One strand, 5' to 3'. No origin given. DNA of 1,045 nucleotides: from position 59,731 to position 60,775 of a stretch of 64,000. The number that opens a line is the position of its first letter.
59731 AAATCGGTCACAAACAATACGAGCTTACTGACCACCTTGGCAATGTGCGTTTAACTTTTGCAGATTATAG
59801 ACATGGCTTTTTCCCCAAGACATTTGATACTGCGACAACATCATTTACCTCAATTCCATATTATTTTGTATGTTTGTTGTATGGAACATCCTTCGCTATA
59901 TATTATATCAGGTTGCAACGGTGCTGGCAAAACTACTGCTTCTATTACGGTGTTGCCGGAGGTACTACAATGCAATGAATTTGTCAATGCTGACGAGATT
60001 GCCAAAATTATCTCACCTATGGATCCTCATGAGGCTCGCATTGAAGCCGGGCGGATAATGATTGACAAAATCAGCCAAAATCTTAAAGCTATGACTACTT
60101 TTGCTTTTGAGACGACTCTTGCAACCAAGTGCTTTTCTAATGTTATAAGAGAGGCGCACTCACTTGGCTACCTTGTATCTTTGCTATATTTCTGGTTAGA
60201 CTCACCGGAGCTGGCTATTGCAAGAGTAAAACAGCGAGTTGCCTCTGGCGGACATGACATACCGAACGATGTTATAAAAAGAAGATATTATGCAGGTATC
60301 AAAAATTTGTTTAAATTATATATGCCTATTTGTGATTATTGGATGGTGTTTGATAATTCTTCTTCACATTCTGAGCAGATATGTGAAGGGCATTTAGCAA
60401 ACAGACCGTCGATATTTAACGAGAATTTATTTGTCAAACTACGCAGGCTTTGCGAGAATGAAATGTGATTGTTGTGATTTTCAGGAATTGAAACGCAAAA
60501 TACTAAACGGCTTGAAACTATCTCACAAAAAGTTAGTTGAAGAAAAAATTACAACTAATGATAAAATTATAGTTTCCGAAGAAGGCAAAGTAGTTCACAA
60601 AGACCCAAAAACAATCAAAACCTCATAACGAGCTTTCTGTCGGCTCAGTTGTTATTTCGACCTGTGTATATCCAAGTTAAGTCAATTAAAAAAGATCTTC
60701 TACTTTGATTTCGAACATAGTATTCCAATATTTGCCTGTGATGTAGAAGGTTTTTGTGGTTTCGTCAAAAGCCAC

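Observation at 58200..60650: Degraded polymorphic-toxin cassette: three orphan RHS/YD-repeat core fragments and a zeta-toxin-like kinase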

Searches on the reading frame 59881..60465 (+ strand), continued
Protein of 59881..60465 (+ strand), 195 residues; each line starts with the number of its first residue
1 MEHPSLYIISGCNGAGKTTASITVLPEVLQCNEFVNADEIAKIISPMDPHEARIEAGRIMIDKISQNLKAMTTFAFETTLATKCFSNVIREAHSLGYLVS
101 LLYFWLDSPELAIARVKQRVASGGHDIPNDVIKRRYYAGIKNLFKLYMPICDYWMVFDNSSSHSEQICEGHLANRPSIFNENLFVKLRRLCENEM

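Call 72: search_solved_structures(query=A7, max_evalue=1, show_alignments=1)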
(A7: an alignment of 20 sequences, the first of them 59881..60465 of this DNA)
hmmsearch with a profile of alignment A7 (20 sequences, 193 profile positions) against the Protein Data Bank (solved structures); distinct sequences matched with E-value up to 1: 3.
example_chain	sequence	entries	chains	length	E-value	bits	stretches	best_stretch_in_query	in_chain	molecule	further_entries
8rkd_E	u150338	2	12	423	0.25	14.1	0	6-132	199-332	Pilus assembly ATPase CpaF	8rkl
8rjf_A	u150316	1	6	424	0.25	14.1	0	6-132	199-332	Pilus assembly ATPase CpaF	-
9e24_A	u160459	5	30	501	0.39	13.5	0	6-132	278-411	CpaF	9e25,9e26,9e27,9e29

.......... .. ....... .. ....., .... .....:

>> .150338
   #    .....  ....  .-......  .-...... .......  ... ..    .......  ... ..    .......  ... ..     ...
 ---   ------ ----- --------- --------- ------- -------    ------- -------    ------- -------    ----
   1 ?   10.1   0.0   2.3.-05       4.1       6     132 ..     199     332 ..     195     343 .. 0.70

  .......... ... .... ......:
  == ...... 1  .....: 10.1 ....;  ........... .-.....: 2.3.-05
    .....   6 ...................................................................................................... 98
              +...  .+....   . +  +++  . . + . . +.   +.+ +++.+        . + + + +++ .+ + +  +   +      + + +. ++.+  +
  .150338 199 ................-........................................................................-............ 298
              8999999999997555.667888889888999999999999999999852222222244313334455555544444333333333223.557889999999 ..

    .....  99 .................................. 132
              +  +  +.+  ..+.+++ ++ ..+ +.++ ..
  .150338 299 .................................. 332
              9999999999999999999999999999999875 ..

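Call 78: predict_structure(alignment_id=A7)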
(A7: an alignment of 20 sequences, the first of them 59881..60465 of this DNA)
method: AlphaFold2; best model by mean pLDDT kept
length: 195 residues; sequences in the alignment: 20
mean_pLDDT: 85.3   pTM: 0.84
mean pLDDT of the five models: 85.3, 84.8, 83.7, 83.1, 83.0
residues with pLDDT >= 90: 100; 70-90: 70; 50-70: 17; < 50: 8
segments of 3 or more residues with pLDDT < 50: 18-24
pLDDT, mean of each block of 10 residues (from residue 1): 86 60 60 86 81 86 95 91 92 96 92 83 76 91 94 93 88 88 94 67
secondary structure, 60 per line:
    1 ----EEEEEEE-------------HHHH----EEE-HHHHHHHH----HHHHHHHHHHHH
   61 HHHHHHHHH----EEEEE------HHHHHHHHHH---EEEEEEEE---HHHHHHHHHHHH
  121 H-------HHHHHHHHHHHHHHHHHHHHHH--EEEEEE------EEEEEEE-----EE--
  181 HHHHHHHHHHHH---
elements in order: E5-11 H25-28 E33-35 H37-44 H49-69 E74-78 H85-94 E98-105 H109-121 H129-150 E153-158 E165-171 H181-192

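Call 80: fold_search(model_id=the predicted structure, library=pdb)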
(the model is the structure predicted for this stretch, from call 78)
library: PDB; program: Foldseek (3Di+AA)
matches with E <= 10: 781; with E <= 0.001: 52
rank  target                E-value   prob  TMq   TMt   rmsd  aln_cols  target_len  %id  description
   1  2p5t_B                2.2e-07  1.00  0.59  0.49   6.0       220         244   16  Molecular and structural characterization of the PezAT chromosomal toxin-antitoxin system of the human pathogen Strept (released 2007-05-15)
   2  4z8q_A                5.5e-07  1.00  0.72  0.45   4.0       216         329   18  CRYSTAL STRUCTURE OF AvrRxo1-ORF1:AvrRxo1-ORF2 COMPLEX, SELENOMETHIONINE SUBSTITUTED. (released 2015-09-23)
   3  2p5t_F                7.0e-07  1.00  0.58  0.49   7.8       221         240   18  Molecular and structural characterization of the PezAT chromosomal toxin-antitoxin system of the human pathogen Strept (released 2007-05-15)
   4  4z8u_A                1.1e-06  1.00  0.72  0.45   4.0       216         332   18  CRYSTAL STRUCTURE OF AvrRxo1-ORF1:-ORF2 WITH ATP (released 2015-09-23)
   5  4z8t_A                1.3e-06  1.00  0.72  0.45   4.1       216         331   18  CRYSTAL STRUCTURE OF AvrRxo1-ORF1:AvrRxo1-ORF2 WITH SULPHATE IONS (released 2015-09-23)
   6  1gvn_B                1.3e-06  1.00  0.59  0.45   6.4       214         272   17  Crystal Structure of the Plasmid Maintenance System epsilon/zeta: Meachnism of toxin inactivation and toxin function (released 2003-01-29)
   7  2p5t_D                3.0e-06  1.00  0.59  0.49   7.4       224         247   16  Molecular and structural characterization of the PezAT chromosomal toxin-antitoxin system of the human pathogen Strept (released 2007-05-15)
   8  3q8x_B                3.6e-06  1.00  0.58  0.44   6.3       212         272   16  Structure of a toxin-antitoxin system bound to its substrate (released 2011-03-09)
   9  3q8x_D                4.1e-06  1.00  0.59  0.45   8.3       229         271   15  Structure of a toxin-antitoxin system bound to its substrate (released 2011-03-09)
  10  2p5t_H                6.3e-06  1.00  0.58  0.48   5.6       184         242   18  Molecular and structural characterization of the PezAT chromosomal toxin-antitoxin system of the human pathogen Strept (released 2007-05-15)
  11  1gvn_D                6.7e-06  1.00  0.57  0.43   5.1       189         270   15  Crystal Structure of the Plasmid Maintenance System epsilon/zeta: Meachnism of toxin inactivation and toxin function (released 2003-01-29)
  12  4z8v_A                9.0e-06  1.00  0.71  0.44   4.2       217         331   18  CRYSTAL STRUCTURE OF AVRRXO1-ORF1:-ORF2 COMPLEX, NATIVE. (released 2015-09-23)
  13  5hr5                  1.3e-05  1.00  0.50  0.28   8.6       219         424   12  Bovine Heart 6-Phosphofructo-2-Kinase/Fructose-2,6-Bisphosphatase (PFKFB2) (released 2016-11-16)
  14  4gp6_A                3.6e-05  1.00  0.59  0.66   3.4       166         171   16  Polynucleotide kinase (released 2012-11-14)
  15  5htk_B                3.9e-05  1.00  0.52  0.28   8.7       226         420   12  Human Heart 6-Phosphofructo-2-Kinase/Fructose-2,6-Bisphosphatase (PFKFB2) (released 2016-11-16)
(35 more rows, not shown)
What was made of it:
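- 59881..60468 (+): Stand-alone zeta-toxin-family P-loop kinase, 195 aa. Walker A motif is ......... AF2 pLDDT 85; top folds are PezT, AvrRxo1 and zeta (calls 78, 80).
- On Zeta toxin / PezT kinase family (PF06414): Foldseek top hits are 2p5t, 4z8q and 1gvn, E 2e-07 to 1e-06 (calls 78, 80).
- Closest known: AvrRxo1-ORF1/ORF2. Same: Best TM-score, 0.72 normalised to the query (call 80).
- Its fold is that of toxin kinases (call 80).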

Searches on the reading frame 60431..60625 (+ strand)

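Call 10: search_protein_families(library=pfam, proteins=[window:60431-60625:+], max_evalue=1)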
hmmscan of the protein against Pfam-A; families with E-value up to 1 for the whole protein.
window:60431-60625:+ (65 aa): 0 families

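Call 11: search_protein_families(library=ncbifam, proteins=[window:60431-60625:+], max_evalue=1)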
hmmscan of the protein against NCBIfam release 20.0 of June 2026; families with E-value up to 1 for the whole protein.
window:60431-60625:+ (65 aa): 1 family
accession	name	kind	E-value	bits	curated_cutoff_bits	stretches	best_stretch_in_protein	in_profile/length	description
NF041662.1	ampC_Kaer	exception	0.23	10.2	825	1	18-62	192-236/381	AmpC-Kaer family extended-spectrum class C beta-lactamase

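Call 70: search_protein_families(library=padloc, proteins=[window:60458-60625:+], max_evalue=0.01)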
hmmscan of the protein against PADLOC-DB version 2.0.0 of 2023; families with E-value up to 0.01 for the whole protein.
window:60458-60625:+ (56 aa): 0 families
